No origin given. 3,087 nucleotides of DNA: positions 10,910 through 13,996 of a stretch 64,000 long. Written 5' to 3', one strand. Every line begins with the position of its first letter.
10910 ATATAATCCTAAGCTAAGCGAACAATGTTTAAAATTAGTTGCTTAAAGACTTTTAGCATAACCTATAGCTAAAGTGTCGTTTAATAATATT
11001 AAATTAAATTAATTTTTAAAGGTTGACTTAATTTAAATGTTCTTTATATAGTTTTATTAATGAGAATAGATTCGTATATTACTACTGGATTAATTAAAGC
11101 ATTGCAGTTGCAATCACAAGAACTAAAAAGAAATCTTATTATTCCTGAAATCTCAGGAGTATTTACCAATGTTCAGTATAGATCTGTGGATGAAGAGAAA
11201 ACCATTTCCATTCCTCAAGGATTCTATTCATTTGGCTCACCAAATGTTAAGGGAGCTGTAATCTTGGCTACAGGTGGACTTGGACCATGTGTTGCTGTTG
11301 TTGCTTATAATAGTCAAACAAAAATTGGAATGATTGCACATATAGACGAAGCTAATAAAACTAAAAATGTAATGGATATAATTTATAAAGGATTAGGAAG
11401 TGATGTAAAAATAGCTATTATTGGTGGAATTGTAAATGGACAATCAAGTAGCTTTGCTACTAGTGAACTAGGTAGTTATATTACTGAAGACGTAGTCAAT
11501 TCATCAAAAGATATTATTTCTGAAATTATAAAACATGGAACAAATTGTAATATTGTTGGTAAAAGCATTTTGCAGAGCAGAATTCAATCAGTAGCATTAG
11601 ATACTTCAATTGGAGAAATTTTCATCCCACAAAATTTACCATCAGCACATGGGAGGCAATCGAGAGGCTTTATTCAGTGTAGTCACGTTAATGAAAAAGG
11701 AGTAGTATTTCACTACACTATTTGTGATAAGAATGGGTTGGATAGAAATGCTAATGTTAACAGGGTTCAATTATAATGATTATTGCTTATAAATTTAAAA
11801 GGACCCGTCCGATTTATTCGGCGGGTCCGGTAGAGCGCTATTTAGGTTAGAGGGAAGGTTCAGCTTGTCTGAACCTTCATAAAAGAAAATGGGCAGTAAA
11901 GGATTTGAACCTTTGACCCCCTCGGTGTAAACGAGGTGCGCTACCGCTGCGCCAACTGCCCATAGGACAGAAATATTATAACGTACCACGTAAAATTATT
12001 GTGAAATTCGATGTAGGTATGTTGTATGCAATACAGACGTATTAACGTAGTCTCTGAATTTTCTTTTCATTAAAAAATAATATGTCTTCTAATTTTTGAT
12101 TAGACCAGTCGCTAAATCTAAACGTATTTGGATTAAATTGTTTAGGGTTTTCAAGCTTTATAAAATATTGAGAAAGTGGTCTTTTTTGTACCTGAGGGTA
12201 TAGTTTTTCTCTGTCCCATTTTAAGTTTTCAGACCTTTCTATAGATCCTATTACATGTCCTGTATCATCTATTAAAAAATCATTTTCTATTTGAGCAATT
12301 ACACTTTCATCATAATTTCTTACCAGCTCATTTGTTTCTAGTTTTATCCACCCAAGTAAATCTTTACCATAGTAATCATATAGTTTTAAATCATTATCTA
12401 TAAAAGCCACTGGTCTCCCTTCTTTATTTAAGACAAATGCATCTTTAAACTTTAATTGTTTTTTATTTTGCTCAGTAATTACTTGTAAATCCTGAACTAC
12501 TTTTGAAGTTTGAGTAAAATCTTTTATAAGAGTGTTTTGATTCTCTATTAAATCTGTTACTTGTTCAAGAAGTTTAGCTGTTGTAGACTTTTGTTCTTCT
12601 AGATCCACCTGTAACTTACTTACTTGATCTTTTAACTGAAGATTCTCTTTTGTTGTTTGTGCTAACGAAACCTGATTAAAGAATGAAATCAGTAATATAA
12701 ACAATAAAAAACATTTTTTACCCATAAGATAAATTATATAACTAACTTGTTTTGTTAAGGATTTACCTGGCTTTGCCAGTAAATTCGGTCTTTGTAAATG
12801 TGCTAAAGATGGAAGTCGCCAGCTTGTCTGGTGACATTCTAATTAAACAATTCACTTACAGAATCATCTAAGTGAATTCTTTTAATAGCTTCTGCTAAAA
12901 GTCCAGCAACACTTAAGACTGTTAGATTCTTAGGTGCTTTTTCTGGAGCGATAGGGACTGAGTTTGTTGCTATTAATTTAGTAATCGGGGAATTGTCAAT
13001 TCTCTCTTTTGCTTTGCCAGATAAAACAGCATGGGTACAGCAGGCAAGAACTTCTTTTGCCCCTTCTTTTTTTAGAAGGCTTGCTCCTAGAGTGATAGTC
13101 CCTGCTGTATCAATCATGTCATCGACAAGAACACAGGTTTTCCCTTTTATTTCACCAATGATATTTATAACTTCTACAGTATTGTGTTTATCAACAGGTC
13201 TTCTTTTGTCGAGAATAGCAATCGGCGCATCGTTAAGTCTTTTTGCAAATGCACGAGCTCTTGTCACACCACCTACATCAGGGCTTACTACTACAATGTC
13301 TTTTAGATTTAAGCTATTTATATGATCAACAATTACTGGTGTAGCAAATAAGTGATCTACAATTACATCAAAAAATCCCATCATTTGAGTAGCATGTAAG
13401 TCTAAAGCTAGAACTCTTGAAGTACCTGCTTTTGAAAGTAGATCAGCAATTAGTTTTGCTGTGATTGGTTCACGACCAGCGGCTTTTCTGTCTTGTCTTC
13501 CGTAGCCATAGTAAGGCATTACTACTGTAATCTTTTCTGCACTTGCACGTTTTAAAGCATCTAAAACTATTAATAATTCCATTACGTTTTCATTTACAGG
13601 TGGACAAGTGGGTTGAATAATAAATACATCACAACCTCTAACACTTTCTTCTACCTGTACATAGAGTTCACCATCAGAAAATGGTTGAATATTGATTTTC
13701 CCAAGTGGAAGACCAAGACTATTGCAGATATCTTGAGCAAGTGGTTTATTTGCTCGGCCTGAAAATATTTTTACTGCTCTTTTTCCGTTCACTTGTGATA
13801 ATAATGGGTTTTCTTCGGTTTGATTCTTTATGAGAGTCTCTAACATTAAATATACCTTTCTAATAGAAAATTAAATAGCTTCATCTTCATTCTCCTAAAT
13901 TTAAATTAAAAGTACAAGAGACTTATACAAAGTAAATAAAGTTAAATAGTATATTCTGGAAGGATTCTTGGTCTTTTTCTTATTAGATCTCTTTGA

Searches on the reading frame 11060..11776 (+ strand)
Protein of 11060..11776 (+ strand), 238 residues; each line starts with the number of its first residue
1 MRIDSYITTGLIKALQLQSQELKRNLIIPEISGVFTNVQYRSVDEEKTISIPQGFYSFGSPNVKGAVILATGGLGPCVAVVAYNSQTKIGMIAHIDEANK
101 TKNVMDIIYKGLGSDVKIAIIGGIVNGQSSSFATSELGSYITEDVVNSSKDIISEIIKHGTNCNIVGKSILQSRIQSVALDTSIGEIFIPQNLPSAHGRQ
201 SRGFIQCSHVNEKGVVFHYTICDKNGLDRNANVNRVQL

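Call 68: search_protein_families(library=pfam, proteins=[window:11060-11776:+], max_evalue=0.001)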
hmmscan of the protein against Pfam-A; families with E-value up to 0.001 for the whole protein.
window:11060-11776:+ (238 aa): 1 family
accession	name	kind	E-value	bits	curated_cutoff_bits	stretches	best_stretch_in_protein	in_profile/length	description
PF14736.11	N_Asn_amidohyd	-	0.00058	19.5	24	1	40-202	3-172/270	Protein N-terminal asparagine amidohydrolase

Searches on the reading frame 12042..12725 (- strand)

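Call 68: search_protein_families(library=pfam, proteins=[window:12042-12725:-], max_evalue=0.001)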
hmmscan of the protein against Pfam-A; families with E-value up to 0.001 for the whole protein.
window:12042-12725:- (227 aa): 2 families
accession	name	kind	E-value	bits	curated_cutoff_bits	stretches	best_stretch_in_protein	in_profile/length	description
PF21784.3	Bflower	-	2.7e-07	31.4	25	1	100-215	5-115/116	4-fold beta flower protein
PF21785.3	Bflower_2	-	5.9e-05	23.3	38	1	77-164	15-98/112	5-fold beta-flower protein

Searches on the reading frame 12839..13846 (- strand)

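Call 26: search_protein_families(library=pfam, proteins=[window:12839-13846:-], max_evalue=0.001)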
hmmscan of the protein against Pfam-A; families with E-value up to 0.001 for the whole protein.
window:12839-13846:- (335 aa): 3 families
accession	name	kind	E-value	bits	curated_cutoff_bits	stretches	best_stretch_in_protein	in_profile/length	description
PF13793.12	Pribosyltran_N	-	7.3e-54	181.1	25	1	25-141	1-117/117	N-terminal domain of ribose phosphate pyrophosphokinase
PF14572.12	Pribosyl_synth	-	1.1e-24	87.8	27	1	225-334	73-183/184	Phosphoribosyl synthetase-associated domain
PF00156.33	Pribosyltran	-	5.3e-22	78.3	26.3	1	174-292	21-144/158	Phosphoribosyl transferase domain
